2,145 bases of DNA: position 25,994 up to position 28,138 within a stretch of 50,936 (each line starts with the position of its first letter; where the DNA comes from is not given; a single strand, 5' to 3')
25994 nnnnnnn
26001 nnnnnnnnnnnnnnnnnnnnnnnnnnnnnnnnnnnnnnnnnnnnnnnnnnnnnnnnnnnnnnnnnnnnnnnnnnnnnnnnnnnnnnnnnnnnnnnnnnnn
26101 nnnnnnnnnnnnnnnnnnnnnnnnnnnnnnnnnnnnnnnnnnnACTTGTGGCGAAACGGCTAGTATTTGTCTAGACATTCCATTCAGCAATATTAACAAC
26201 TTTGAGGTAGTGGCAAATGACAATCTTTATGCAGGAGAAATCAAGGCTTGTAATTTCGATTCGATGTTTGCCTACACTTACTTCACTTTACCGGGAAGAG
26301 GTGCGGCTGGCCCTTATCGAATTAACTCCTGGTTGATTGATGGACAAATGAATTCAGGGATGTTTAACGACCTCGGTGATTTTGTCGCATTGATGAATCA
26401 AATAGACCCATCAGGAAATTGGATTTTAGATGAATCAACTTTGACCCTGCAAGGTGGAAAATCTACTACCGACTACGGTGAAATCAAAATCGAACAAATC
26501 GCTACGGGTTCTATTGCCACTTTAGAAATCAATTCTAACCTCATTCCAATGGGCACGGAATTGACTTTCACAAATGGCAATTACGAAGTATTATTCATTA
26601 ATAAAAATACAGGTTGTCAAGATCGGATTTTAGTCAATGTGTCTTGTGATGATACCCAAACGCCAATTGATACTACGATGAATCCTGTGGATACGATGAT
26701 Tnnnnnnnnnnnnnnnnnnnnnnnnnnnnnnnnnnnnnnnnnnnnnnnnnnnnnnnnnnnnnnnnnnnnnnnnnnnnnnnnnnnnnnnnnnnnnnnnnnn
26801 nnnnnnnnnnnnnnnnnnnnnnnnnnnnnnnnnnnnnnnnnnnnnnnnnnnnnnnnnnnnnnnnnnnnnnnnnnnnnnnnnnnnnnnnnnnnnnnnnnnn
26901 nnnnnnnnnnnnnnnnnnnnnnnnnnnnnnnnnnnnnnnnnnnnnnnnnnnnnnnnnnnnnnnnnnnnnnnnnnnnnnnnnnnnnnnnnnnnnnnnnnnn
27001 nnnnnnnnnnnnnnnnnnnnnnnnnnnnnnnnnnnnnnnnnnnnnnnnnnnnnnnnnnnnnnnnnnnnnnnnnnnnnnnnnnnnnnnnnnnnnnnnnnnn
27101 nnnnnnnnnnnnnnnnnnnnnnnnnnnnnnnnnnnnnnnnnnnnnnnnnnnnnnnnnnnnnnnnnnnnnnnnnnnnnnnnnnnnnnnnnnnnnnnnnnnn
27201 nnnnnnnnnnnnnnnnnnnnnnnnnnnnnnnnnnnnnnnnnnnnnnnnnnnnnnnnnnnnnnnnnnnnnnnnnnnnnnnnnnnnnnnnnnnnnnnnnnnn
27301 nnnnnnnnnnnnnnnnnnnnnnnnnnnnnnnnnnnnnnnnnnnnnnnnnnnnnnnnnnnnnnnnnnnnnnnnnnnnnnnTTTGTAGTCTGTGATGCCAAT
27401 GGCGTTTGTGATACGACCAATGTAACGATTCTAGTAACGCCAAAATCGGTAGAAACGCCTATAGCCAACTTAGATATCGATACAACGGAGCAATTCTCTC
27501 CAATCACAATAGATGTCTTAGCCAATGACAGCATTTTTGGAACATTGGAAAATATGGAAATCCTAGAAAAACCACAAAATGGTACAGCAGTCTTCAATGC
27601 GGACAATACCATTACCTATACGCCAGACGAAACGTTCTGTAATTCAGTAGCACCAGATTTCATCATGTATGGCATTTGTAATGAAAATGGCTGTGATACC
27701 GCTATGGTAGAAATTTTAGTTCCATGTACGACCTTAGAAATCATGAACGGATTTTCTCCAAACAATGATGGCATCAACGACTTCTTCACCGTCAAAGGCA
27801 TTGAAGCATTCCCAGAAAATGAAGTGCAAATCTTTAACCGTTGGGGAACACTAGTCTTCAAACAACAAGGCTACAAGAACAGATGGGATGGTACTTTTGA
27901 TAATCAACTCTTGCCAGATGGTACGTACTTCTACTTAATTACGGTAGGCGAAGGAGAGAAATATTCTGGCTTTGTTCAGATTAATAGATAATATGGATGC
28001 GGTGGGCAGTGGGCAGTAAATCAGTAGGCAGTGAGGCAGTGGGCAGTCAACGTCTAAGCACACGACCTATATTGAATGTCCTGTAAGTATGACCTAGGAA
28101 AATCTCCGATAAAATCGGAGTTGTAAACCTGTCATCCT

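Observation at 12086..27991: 5301-aa mosaic surface giant with a type-B T9SS sorting domain, 3.7 kb upstream of the porP/sprF-gldKLMN core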

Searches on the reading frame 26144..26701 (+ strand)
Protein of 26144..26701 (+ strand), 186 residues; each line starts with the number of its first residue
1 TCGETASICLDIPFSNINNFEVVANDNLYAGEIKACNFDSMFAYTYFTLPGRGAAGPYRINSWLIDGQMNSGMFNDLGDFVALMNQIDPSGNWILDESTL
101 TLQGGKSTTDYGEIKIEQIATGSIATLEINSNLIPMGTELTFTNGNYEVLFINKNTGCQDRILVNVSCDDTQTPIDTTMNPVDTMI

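Call 38: search_protein_families(library=pfam, proteins=[window:26144-26701:+], max_evalue=5)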
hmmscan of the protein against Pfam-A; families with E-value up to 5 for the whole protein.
window:26144-26701:+ (186 aa): 0 families

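Call 54: find_homologous_proteins(query=window:26144-26701:+, max_evalue=0.001)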
Query window:26144-26701:+ (186 aa): 1 proteins with E <= 0.001 among 89 candidates.
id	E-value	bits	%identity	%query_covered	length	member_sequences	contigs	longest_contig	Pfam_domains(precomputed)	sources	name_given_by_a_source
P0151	3.5e-74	266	65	99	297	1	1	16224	-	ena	-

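Call 64: predict_structure(alignment_id=A2)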
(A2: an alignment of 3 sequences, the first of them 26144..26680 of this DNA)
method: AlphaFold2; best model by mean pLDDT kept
length: 179 residues; sequences in the alignment: 3
mean_pLDDT: 68.3   pTM: 0.43
mean pLDDT of the five models: 68.3, 50.7, 50.0, 37.5, 35.6
residues with pLDDT >= 90: 0; 70-90: 106; 50-70: 40; < 50: 33
segments of 3 or more residues with pLDDT < 50: 1-3, 38-46, 130-135, 170-179
pLDDT, mean of each block of 10 residues (from residue 1): 59 78 88 67 44 66 79 80 79 62 62 76 65 58 80 83 65 36
secondary structure, 60 per line:
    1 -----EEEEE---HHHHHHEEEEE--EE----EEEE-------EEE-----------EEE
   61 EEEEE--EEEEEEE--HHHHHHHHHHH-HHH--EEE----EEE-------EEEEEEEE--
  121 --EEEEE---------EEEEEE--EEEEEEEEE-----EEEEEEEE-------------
elements in order: E6-10 H14-19 E20-24 E33-36 E44-46 E58-65 E68-74 H77-87 E94-96 E101-103 E111-118 E123-127 E137-142 E145-153 E159-166

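Call 68: fold_search(model_id=the predicted structure, library=pdb)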
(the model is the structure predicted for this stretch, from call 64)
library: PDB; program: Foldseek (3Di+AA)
matches with E <= 10: 770; with E <= 0.001: 0
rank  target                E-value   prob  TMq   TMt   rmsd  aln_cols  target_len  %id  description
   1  9u4r_AA               1.7e-01  0.13  0.20  0.10  20.0       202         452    8  Structure of the intial complex in filament assembly at 3.23 angstroms resolution, conformation 2. (released 2026-03-25)
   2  7re7_I                1.8e-01  0.06  0.15  0.13  23.5       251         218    9  TCR mimic antibody (Fab fragment) in complex with AFP/HLA-A*02 (released 2022-07-27)
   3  3hjr                  1.8e-01  0.05  0.12  0.04  23.1       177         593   12  Crystal structure of serine protease of Aeromonas sobria (released 2009-06-02)
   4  7um3_H                1.9e-01  0.15  0.20  0.17  13.2       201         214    7  Crystal structure of a Fab in complex with a peptide derived from the LAG-3 D1 domain loop insertion (released 2022-09-07)
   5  3mlt_H                1.9e-01  0.09  0.16  0.14  20.2       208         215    8  Crystal structure of anti-HIV-1 V3 Fab 2557 in complex with a UG1033 V3 peptide (released 2010-07-14)
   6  6mtq_H                2.0e-01  0.14  0.19  0.17  18.2       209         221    9  Crystal structure of VRC42.N1 Fab in complex with T117-F MPER scaffold (released 2019-03-27)
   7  6ywd_A                2.2e-01  0.15  0.23  0.19  14.8       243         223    8  De novo designed protein 4H_01 in complex with Mota antibody (released 2020-10-07)
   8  1t3f_B                2.2e-01  0.09  0.15  0.13  18.8       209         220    8  THREE DIMENSIONAL STRUCTURE OF A HUMANIZED ANTI-IFN-GAMMA FAB (HuZAF) IN P21 21 21 SPACE GROUP (released 2004-10-05)
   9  7um3_I                2.2e-01  0.08  0.14  0.12  18.6       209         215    6  Crystal structure of a Fab in complex with a peptide derived from the LAG-3 D1 domain loop insertion (released 2022-09-07)
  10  9msc_A                2.2e-01  0.06  0.14  0.12  21.0       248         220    8  Structure of Hepatitis C Virus Envelope Glycoprotein HCV-1 E2ecto from genotype 1a bound to neutralizing antibody RM5- (released 2026-01-14)
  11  5utz_B                2.3e-01  0.16  0.24  0.21  17.4       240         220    8  Human IL-2/Fab complex (released 2018-07-11)
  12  7ryv_I                2.3e-01  0.12  0.18  0.15  15.8       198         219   10  Anti-HIV neutralizing antibody Ab1573 Fab isolated from sequentially immunized macaques (released 2022-01-19)
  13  7sbu_H                2.3e-01  0.12  0.19  0.16  15.5       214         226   12  Crystal structure of SARS-CoV-2 spike protein receptor-binding domain in complex with a highly potent antibody J08 Fab (released 2022-05-11)
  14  9mpx_H                2.3e-01  0.09  0.16  0.14  18.7       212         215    8  Crystal structure of RM014, a macaque-derived HIV V2-apex-targeting antibody from ApexGT6 immunization (released 2025-12-24)
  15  7ben_D                2.5e-01  0.14  0.20  0.18  15.1       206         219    9  Crystal structure of the receptor binding domain of SARS-CoV-2 Spike glycoprotein in a ternary complex with COVOX-253  (released 2021-03-03)
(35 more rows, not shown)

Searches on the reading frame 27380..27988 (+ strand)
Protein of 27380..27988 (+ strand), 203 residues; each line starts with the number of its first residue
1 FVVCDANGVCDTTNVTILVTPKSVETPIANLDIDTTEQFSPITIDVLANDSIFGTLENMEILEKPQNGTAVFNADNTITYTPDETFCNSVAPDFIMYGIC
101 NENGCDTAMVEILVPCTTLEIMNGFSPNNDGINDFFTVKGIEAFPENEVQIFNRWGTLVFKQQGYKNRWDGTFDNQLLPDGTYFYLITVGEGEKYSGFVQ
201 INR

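Call 73: find_homologous_proteins(query=window:27455-27988:+, max_evalue=0.00001)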
Query window:27455-27988:+ (178 aa): 206 proteins with E <= 0.00001 among 240 candidates; the best 120 are listed.
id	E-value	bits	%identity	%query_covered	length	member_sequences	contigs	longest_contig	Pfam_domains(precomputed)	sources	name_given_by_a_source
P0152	4.7e-75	269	64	99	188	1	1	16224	PF13585.13,PF17963.8,PF17803.8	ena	-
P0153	4.6e-55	204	56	91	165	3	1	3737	PF13585.13,PF17963.8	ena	-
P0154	5.6e-53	197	51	99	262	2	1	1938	PF13585.13,PF17963.8,PF17803.8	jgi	-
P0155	1.8e-52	195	49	99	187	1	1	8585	PF13585.13,PF17963.8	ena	-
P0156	2.8e-48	182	45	99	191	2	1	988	PF13585.13,PF17963.8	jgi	jgi:gliding motility-associated-like protein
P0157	2.8e-48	182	46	98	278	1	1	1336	PF13585.13,PF17963.8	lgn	-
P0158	4.1e-48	181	54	81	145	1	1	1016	PF13585.13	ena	-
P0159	1.2e-47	180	51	99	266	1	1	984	PF13585.13,PF17963.8,PF17892.8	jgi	jgi:gliding motility-associated-like protein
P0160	5.9e-47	177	49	99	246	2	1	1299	PF13585.13,PF17963.8,PF17803.8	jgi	jgi:gliding motility-associated-like protein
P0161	5.7e-46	174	50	98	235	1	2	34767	PF13585.13,PF17963.8,PF17803.8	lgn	-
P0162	7.6e-46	174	50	99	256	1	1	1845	PF13585.13,PF17963.8,PF17803.8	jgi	jgi:gliding motility-associated-like protein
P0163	7.9e-46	174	45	94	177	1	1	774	PF13585.13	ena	-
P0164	1.3e-45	173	47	99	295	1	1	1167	PF13585.13,PF17963.8,PF17892.8,PF17803.8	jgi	jgi:gliding motility-associated-like protein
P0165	2.0e-45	172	48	92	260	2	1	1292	PF13585.13,PF17963.8,PF17803.8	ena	-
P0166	8.6e-42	161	50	91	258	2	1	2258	PF13585.13,PF17963.8,PF17803.8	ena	-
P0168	1.6e-39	153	43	99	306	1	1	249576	PF13585.13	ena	-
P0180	6.9e-33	132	44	99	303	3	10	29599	PF13585.13,PF17963.8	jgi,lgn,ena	-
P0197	3.5e-29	120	46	74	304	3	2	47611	PF13585.13,PF17963.8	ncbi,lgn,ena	-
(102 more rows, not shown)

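Call 74: find_encoding_contigs(protein=P0152, flank=10000, max_places=2)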
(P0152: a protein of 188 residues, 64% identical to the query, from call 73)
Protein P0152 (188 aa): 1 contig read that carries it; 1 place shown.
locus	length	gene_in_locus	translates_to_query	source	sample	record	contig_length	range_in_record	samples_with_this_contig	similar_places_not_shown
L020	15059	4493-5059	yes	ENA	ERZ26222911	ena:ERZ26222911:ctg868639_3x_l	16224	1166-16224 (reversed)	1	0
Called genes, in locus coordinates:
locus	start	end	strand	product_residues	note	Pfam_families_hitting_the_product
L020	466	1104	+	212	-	PF19081:Ig_7 (faint)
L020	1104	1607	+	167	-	PF19081:Ig_7 (faint)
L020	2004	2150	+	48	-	-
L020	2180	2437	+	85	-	-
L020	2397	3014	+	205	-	-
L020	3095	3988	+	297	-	-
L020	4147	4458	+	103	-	-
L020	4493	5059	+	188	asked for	PF17803:Cadherin_4 (weak), PF17963:Big_9, PF13585:CHU_C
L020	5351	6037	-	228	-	PF00106:adh_short, PF13561:adh_short_C2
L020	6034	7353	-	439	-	PF01565:FAD_binding_4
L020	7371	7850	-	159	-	-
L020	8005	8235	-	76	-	-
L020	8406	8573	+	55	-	-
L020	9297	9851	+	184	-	PF00132:Hexapep (faint)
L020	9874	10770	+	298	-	PF00535:Glycos_transf_2, PF10111:Glyco_tranf_2_2 (weak), PF13641:Glyco_tranf_2_3 (weak)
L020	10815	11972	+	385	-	PF00534:Glycos_transf_1, PF13692:Glyco_trans_1_4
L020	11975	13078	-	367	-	-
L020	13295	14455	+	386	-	PF20706:GT4-conflict (weak), PF00534:Glycos_transf_1, PF13692:Glyco_trans_1_4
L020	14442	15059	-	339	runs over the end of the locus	PF13524:Glyco_trans_1_2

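Call 75: find_encoding_contigs(protein=P0161, flank=10000, max_places=2)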
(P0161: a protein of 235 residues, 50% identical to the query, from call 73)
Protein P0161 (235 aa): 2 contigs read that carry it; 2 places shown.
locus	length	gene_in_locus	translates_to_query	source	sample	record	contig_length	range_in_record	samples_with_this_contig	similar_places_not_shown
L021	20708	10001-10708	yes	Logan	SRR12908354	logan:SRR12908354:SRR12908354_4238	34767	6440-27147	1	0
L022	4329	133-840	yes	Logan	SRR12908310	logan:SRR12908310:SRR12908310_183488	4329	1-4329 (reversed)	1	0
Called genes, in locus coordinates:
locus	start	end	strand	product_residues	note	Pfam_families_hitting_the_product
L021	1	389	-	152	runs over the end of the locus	PF02590:SPOUT_MTase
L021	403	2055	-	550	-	-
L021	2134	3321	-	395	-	PF00155:Aminotran_1_2, PF00464:SHMT (weak)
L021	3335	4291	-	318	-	PF01073:3Beta_HSD, PF01370:Epimerase, PF02719:Polysacc_synt_2 (faint), PF04321:RmlD_sub_bind, PF16363:GDP_Man_Dehyd, PF07993:NAD_binding_4 (weak)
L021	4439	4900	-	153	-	PF04313:HSDR_N (weak), PF13588:HSDR_N_2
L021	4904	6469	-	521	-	-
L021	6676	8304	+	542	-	PF14716:HHH_8, PF00633:HHH (faint), PF11731:Cdd1 (faint), PF14520:HHH_5, PF02811:PHP (weak)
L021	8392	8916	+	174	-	PF22544:HYDIN_VesB_CFA65-like_Ig, PF07610:DUF1573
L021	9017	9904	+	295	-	PF01040:UbiA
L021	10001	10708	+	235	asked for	PF17803:Cadherin_4, PF17963:Big_9, PF13585:CHU_C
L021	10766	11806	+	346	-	PF11751:PorP_SprF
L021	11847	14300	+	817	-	PF26549:Tricorn_N (faint), PF07676:PD40 (weak), PF13715:CarbopepD_reg_2 (faint), PF13620:CarboxypepD_reg, PF00691:OmpA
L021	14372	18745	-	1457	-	PF00082:Peptidase_S8, PF16656:Pur_ac_phosph_N (faint), PF25059:FN3_DSCAM-DSCAML_C (faint), PF28033:Fn3_ROS1 (faint), PF20009:GEVED, PF00041:fn3, PF20009:GEVED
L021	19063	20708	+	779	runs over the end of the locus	PF05036:SPOR (faint), PF07676:PD40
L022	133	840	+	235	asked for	PF17803:Cadherin_4, PF17963:Big_9, PF13585:CHU_C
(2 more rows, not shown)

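Call 76: find_encoding_contigs(protein=P0168, flank=10000, max_places=2)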
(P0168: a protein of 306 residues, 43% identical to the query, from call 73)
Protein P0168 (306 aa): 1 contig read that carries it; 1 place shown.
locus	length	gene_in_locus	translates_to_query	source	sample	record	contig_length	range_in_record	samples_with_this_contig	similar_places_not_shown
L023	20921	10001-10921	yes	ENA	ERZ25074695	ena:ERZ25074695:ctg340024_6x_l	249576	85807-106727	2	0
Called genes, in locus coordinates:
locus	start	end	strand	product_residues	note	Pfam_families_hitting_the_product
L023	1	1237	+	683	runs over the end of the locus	PF00982:Glyco_transf_20, PF08282:Hydrolase_3 (faint), PF02358:Trehalose_PPase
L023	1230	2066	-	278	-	PF01148:CTP_transf_1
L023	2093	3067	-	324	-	PF02517:Rce1-like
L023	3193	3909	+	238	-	PF03740:PdxJ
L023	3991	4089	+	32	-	-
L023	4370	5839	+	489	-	PF00672:HAMP, PF07730:HisKA_3 (weak), PF02518:HATPase_c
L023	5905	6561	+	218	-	PF00072:Response_reg, PF00196:GerE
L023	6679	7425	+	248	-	-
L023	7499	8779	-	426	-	PF08309:LVIVD (faint)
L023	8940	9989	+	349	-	PF00216:Bac_DNA_binding (faint), PF18174:HU-CCDC81_bac_1, PF18175:HU-CCDC81_bac_2, PF05036:SPOR (weak)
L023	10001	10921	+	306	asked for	PF13585:CHU_C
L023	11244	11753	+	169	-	PF02620:YceD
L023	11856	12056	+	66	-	PF01783:Ribosomal_L32p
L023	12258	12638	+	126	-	PF01042:Ribonuc_L-PSP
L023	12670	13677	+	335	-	PF00579:tRNA-synt_1b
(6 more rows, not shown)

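Call 78: find_encoding_contigs(protein=P0155, flank=6000, max_places=1)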
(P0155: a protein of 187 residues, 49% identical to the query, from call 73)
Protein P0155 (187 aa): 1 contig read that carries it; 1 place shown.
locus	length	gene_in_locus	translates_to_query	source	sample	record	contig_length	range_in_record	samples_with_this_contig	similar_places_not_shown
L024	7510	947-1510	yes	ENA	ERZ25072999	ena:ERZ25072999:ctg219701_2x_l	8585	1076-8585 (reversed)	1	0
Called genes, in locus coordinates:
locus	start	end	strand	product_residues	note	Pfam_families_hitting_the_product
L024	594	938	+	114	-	-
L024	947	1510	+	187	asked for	PF17963:Big_9 (weak), PF13585:CHU_C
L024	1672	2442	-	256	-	PF00679:EFG_C, PF21018:BipA_C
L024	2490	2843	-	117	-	PF03144:GTP_EFTU_D2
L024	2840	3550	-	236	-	PF00009:GTP_EFTU, PF01926:MMR_HSR1 (faint)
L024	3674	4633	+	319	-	PF11751:PorP_SprF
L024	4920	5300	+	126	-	-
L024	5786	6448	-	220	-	-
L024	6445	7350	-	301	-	PF04784:DUF547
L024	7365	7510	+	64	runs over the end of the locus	-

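Call 79: find_encoding_contigs(protein=P0197, flank=6000, max_places=1)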
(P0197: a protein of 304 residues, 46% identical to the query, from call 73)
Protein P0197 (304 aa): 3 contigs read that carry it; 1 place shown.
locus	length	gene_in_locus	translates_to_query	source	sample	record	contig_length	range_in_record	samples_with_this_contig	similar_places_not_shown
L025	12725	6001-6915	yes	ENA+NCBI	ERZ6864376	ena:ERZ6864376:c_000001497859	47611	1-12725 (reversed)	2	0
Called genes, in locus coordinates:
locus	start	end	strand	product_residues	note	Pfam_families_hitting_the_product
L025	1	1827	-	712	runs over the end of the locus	PF00331:Glyco_hydro_10, PF18962:Por_Secre_tail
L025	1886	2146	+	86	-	-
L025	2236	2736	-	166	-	PF00226:DnaJ, PF07743:HSCB_C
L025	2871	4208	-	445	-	PF02163:Peptidase_M50, PF00595:PDZ (faint), PF17820:PDZ_6 (faint), PF13180:PDZ_2 (weak)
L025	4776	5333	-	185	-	PF04972:BON, PF01476:LysM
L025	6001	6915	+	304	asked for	PF17963:Big_9 (weak), PF13585:CHU_C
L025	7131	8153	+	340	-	PF11751:PorP_SprF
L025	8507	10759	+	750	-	PF07676:PD40 (weak), PF13620:CarboxypepD_reg (weak), PF00691:OmpA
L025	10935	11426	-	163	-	-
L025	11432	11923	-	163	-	PF04471:Mrr_cat (weak)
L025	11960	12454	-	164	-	-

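Call 80: find_encoding_contigs(protein=P0180, flank=6000, max_places=1)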
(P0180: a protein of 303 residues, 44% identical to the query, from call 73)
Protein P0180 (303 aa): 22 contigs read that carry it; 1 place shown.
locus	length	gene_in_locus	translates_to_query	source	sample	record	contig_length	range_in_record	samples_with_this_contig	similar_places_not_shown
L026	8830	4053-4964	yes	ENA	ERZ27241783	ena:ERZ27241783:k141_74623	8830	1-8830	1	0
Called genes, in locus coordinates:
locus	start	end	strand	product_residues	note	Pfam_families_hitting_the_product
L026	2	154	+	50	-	?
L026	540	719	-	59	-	-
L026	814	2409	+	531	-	PF10079:Rossmann-like_BshC, PF24850:CC_BshC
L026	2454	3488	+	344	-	PF16819:DUF5074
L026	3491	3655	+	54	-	-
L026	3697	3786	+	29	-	-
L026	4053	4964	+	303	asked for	PF17963:Big_9, PF13585:CHU_C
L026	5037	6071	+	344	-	PF11751:PorP_SprF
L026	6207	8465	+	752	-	PF07676:PD40 (faint), PF13620:CarboxypepD_reg, PF00691:OmpA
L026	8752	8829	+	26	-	?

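Call 81: search_solved_structures(query=window:27380-27988:+, max_evalue=0.01, show_alignments=1)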
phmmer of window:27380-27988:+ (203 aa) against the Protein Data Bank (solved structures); distinct sequences matched with E-value up to 0.01: 0.
